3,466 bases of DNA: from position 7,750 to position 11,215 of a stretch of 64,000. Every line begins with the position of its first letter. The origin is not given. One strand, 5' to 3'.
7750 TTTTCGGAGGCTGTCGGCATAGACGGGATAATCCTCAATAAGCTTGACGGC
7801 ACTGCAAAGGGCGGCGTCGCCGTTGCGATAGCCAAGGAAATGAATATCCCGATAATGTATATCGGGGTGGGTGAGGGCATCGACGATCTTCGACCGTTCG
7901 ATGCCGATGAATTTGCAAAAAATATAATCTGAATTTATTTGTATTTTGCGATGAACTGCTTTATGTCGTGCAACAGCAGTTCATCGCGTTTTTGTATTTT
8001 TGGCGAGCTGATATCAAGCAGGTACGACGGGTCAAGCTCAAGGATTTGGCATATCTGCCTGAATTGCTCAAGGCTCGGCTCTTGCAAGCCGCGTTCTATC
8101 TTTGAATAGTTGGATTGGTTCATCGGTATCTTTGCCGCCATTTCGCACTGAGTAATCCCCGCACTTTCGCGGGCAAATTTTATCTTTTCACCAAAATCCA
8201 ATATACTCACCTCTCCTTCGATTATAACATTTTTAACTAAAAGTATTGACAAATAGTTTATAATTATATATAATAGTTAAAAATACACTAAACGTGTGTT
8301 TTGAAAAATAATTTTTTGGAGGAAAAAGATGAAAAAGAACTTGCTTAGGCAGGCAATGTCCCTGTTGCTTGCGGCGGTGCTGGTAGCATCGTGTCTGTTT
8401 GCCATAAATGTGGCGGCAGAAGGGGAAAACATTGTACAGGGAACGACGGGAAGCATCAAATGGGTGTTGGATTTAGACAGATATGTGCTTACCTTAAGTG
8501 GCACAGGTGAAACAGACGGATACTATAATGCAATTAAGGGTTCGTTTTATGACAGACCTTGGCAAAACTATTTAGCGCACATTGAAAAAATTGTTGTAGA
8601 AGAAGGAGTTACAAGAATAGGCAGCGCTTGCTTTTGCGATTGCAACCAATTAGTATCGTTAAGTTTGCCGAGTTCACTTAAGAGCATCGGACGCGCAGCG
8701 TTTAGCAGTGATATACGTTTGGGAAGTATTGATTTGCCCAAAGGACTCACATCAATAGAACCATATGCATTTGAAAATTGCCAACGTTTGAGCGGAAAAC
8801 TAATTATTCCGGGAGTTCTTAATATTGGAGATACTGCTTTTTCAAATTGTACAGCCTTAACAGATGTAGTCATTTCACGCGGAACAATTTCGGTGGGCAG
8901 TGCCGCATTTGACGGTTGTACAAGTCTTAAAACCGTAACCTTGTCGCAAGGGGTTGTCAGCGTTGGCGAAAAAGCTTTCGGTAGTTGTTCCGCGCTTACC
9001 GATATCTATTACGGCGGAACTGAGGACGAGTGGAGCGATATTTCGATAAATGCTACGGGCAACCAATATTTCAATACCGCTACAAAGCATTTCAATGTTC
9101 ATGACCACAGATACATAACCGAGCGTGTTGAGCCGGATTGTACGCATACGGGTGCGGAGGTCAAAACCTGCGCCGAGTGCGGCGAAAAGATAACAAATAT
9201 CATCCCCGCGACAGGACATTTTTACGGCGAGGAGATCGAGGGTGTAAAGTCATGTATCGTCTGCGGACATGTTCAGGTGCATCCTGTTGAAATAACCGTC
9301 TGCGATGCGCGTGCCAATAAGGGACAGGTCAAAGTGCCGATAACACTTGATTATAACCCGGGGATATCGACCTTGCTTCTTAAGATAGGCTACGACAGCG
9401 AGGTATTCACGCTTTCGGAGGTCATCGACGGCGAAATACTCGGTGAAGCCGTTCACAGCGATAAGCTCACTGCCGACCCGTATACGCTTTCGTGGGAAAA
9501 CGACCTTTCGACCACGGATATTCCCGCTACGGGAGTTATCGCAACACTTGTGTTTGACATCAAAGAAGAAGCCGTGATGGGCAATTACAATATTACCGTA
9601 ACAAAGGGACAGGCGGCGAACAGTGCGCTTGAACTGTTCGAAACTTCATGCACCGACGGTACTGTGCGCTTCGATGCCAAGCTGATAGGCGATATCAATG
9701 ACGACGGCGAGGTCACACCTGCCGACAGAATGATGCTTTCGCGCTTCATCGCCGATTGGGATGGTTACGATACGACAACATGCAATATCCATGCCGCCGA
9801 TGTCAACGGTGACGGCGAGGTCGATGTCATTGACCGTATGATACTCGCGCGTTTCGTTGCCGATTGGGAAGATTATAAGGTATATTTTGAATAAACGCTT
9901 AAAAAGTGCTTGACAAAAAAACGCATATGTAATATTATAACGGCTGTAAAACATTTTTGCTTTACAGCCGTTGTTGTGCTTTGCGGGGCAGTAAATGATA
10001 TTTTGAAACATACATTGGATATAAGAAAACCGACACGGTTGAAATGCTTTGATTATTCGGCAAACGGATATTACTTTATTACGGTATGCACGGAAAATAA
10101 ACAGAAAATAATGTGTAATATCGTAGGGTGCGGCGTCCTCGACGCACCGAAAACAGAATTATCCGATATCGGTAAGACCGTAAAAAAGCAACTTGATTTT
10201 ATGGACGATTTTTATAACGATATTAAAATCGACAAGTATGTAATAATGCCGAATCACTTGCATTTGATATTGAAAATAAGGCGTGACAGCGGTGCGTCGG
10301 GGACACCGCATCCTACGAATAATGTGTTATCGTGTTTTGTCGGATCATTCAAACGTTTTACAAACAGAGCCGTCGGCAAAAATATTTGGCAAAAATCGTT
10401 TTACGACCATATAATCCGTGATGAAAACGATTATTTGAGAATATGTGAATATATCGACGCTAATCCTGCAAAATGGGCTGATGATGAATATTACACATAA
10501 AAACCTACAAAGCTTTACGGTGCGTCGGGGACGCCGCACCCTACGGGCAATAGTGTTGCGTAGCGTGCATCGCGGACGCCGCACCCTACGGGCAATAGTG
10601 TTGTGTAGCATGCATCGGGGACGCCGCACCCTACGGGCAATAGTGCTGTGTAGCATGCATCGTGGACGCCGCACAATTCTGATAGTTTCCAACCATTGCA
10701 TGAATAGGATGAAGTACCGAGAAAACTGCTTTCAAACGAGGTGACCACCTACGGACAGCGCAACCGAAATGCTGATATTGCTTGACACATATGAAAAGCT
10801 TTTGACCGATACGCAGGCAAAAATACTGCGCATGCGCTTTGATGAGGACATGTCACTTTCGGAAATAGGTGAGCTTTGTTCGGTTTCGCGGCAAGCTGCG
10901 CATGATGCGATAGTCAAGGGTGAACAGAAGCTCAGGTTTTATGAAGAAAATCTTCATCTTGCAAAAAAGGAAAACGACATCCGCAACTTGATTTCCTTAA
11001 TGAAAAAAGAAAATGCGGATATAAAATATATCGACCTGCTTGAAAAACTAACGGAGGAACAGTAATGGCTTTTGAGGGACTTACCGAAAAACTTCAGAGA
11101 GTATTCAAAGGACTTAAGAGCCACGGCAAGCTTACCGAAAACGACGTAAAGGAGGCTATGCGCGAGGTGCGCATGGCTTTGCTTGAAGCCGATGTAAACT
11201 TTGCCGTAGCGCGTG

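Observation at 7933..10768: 2.8-kb accessory island splits the conserved ftsY | ylxM-ffh junction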

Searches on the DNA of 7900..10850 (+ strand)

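Call 47: search_rna_families(source=window, start=7900, end=10850, threshold=evalue, max_evalue=1)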
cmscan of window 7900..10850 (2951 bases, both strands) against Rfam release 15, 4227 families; matches with E-value up to 1: 2.
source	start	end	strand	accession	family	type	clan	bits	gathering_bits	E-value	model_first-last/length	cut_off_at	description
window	9930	9983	+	RF03210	mir-7359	Gene; miRNA;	-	26.2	90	0.057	1-56/56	no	mir-7359 microRNA precursor family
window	7948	7987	-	RF03757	mir-6536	Gene; miRNA;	-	20.9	100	0.89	20-62/81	no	mir-6536 microRNA precursor family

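Call 56: search_dna_similar(query=window:7933-10768:+, collection=plasmids, mode=distant, max_rows=8)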
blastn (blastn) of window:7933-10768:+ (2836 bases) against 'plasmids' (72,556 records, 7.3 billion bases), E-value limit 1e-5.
No match.

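Call 57: search_dna_similar(query=window:7933-10768:+, collection=phages, mode=distant, max_rows=8)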
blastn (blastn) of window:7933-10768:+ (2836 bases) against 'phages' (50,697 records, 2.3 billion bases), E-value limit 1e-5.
No match.

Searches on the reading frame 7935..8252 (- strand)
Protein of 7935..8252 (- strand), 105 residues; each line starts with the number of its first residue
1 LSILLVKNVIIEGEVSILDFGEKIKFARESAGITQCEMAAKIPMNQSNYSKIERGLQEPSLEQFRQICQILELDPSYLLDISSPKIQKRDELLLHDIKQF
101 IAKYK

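Call 3: search_protein_families(library=pfam, proteins=[window:7935-8252:-], max_evalue=0.01)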
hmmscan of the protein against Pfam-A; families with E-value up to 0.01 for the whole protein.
window:7935-8252:- (105 aa): 4 families
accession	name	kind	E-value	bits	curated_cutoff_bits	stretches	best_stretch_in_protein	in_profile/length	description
PF12844.13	HTH_19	-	3.3e-11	43.4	30.2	1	21-79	1-59/64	Helix-turn-helix domain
PF01381.28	HTH_3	-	1.5e-10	41.4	23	1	24-78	1-55/55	Helix-turn-helix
PF13560.12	HTH_31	-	3.2e-09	37.4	27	1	20-75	2-58/64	Helix-turn-helix domain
PF13443.12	HTH_26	-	0.0076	16.9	22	0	31-80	9-59/63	Cro/C1-type HTH DNA-binding domain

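Call 53: search_protein_families(library=ncbifam, proteins=[window:7935-8252:-], max_evalue=0.001)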
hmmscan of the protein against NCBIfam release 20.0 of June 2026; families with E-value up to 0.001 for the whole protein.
window:7935-8252:- (105 aa): 7 families
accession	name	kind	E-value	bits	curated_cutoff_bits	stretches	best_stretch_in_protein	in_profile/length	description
NF041951.1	phage_RstR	subfamily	6.6e-11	42.4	80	1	19-99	2-83/108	RstR family transcriptional repressor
TIGR00270.2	TIGR00270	equivalog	1.1e-07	31.8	110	1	17-73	73-129/159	multiprotein bridging factor aMBF1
TIGR03070.1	couple_hipB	subfamily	1.6e-05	24.8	71.65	1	19-73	2-56/58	type II toxin-antitoxin system Y4mF family antitoxin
NF041677.1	trans_regClgR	equivalog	3.4e-05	23.9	170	1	21-90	10-79/113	transcriptional regulator ClgR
NF007271.0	PRK09726.1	equivalog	4.1e-05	23.5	79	1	22-74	15-67/88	type II toxin-antitoxin system antitoxin HipB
NF047948.1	male_kill_WMK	equivalog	9.8e-05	21.9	300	1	19-94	162-236/300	WO male-killing family protein Wmk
NF046032.1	TransRegSlrRBacil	equivalog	0.00037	20.6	250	1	21-81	3-64/149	HTH-type transcriptional regulator SlrR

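Call 76: search_protein_families(library=padloc, proteins=[window:7935-8252:-], max_evalue=0.001)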
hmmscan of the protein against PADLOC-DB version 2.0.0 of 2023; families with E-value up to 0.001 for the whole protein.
window:7935-8252:- (105 aa): 12 families
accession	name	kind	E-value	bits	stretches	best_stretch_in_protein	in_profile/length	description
PDLC02926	HTH_VI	-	1.7e-11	42.3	1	20-85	2-67/92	-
PDLC03951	RmrA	-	1.2e-09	35.7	1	21-84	10-72/400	-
PDLC03954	RmrA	-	1.7e-09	35.1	1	21-92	12-81/380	-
PDLC04142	capH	-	1e-08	34.2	1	19-81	6-68/103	capH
PDLC03665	Control_protein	-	1.9e-08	32.4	1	18-83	7-73/77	control protein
PDLC03947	RmrA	-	3.5e-08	30.7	1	21-84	13-76/383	-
PDLC03948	RmrA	-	6.6e-08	29.8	1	20-82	8-71/397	-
PDLC03949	RmrA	-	1.4e-07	28.7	1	22-88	5-71/363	-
PDLC03952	RmrA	-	2.1e-06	24.8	1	22-89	25-92/395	-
PDLC03953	RmrA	-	8.1e-06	23.3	1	19-87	5-72/373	-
PDLC03944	RmrA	-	8.7e-06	23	1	21-87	8-74/384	-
PDLC04775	PDC-M69A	-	1.4e-05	23.5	1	20-96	8-84/113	-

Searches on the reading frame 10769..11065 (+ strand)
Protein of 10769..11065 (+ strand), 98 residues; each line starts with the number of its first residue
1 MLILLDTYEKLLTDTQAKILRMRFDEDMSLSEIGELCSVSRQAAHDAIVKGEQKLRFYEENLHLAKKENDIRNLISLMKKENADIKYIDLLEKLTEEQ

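Call 3: search_protein_families(library=pfam, proteins=[window:10769-11065:+], max_evalue=0.01)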
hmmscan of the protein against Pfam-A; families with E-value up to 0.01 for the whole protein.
window:10769-11065:+ (98 aa): 3 families
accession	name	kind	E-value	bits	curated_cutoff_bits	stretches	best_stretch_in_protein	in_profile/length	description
PF04297.20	UPF0122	-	3.7e-19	69.3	22.7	1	2-87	8-93/101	Putative helix-turn-helix protein, YlxM / p13 like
PF04545.22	Sigma70_r4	-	6.8e-09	35.5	24.1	1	12-56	5-49/50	Sigma-70, region 4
PF08281.18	Sigma70_r4_2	-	1.3e-05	25.2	25.7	1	12-55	11-54/54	Sigma-70, region 4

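Call 17: find_encoding_contigs(protein=window:10769-11065:+, flank=10000, max_places=10)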
Protein window:10769-11065:+ (98 aa): 1 contig read that carries it; 1 place shown.
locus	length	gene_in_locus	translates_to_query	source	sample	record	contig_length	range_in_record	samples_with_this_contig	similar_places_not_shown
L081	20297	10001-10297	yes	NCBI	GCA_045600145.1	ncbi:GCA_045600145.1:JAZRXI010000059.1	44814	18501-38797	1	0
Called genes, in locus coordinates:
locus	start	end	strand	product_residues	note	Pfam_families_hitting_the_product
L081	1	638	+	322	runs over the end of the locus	PF00365:PFK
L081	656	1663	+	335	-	PF02504:FA_synthesis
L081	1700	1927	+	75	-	PF00550:PP-binding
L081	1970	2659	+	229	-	PF14622:Ribonucleas_3_3, PF00636:Ribonuclease_3, PF22892:DSRM_MRPL44 (weak), PF00035:dsrm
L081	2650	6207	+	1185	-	PF02463:SMC_N, PF13175:AAA_15, PF13304:AAA_21 (weak), PF13476:AAA_23, PF13555:AAA_29 (weak), PF06470:SMC_hinge, PF19220:Rod_CreS (weak)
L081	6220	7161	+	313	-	PF02881:SRP54_N, PF25199:nSTAND_NTPase5 (faint), PF13604:AAA_30 (weak), PF00448:SRP54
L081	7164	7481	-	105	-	PF13560:HTH_31, PF12844:HTH_19, PF01381:HTH_3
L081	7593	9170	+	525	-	PF13306:LRR_5, PF00963:Cohesin, PF00404:Dockerin_1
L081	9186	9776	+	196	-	-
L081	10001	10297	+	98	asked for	PF04297:UPF0122, PF08281:Sigma70_r4_2 (faint), PF04545:Sigma70_r4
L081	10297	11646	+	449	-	PF02881:SRP54_N, PF13401:AAA_22 (weak), PF00448:SRP54, PF01656:CbiA (weak), PF02978:SRP_SPB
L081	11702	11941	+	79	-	PF00886:Ribosomal_S16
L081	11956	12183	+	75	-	PF13083:KH_KhpA-B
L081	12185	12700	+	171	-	PF01782:RimM, PF05239:PRC, PF24986:PRC_RimM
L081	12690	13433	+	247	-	PF01746:tRNA_m1G_MT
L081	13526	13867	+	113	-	PF01245:Ribosomal_L19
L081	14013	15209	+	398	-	-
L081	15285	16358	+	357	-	PF02540:NAD_synthase (weak), PF03054:tRNA_Me_trans, PF20259:tRNA_Me_trans_M, PF20258:tRNA_Me_trans_C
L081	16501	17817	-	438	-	PF02065:Melibiase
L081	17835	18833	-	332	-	PF14486:DUF4432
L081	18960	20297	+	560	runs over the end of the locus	-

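Call 53: search_protein_families(library=ncbifam, proteins=[window:10769-11065:+], max_evalue=0.001)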
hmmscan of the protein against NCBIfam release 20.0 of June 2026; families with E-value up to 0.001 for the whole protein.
window:10769-11065:+ (98 aa): 14 families
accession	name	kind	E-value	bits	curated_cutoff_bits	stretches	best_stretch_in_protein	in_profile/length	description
NF045758.2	YlxM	equivalog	5.4e-20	71.3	80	1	3-67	8-72/72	YlxM family DNA-binding protein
NF001072.0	PRK00118.2-2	equivalog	1.4e-19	70.5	97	1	3-81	9-87/111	putative DNA-binding protein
NF001071.0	PRK00118.2-1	equivalog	1.4e-16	60.9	160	1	1-82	8-89/117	putative DNA-binding protein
NF001074.0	PRK00118.2-4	equivalog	2.9e-15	56.6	186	1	1-93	7-104/110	putative DNA-binding protein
NF001070.0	PRK00118.1-6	equivalog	1.6e-14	54.1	117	1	3-84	10-91/110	putative DNA-binding protein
NF001068.0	PRK00118.1-4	equivalog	7.8e-14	52.2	125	1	4-94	12-107/113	putative DNA-binding protein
NF001067.0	PRK00118.1-2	equivalog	2.8e-13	50.2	156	1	2-93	13-108/110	putative DNA-binding protein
NF001075.0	PRK00118.2-6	equivalog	5.4e-12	46.1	151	1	4-85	18-99/114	putative DNA-binding protein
NF001069.0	PRK00118.1-5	equivalog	1.3e-11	44.8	194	1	1-93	8-100/110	putative DNA-binding protein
NF001066.0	PRK00118.1-1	equivalog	9.9e-11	42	147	1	3-66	11-74/110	putative DNA-binding protein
NF001073.0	PRK00118.2-3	equivalog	4.1e-09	37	128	1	2-79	11-88/99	putative DNA-binding protein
TIGR02937.1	sigma70-ECF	superfamily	4.1e-05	23.3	42.9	1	11-56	117-162/165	sigma-70 family RNA polymerase sigma factor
TIGR03209.1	P21_Cbot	equivalog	7.6e-05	22.7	138.35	0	11-44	107-140/142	botulinum neurotoxin transcription-activating sigma factor BotR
TIGR02984.1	Sig-70_plancto1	subfamily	0.00019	21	183.75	1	12-56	141-185/189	RNA polymerase sigma-70 factor, Planctomycetaceae-specific subfamily 1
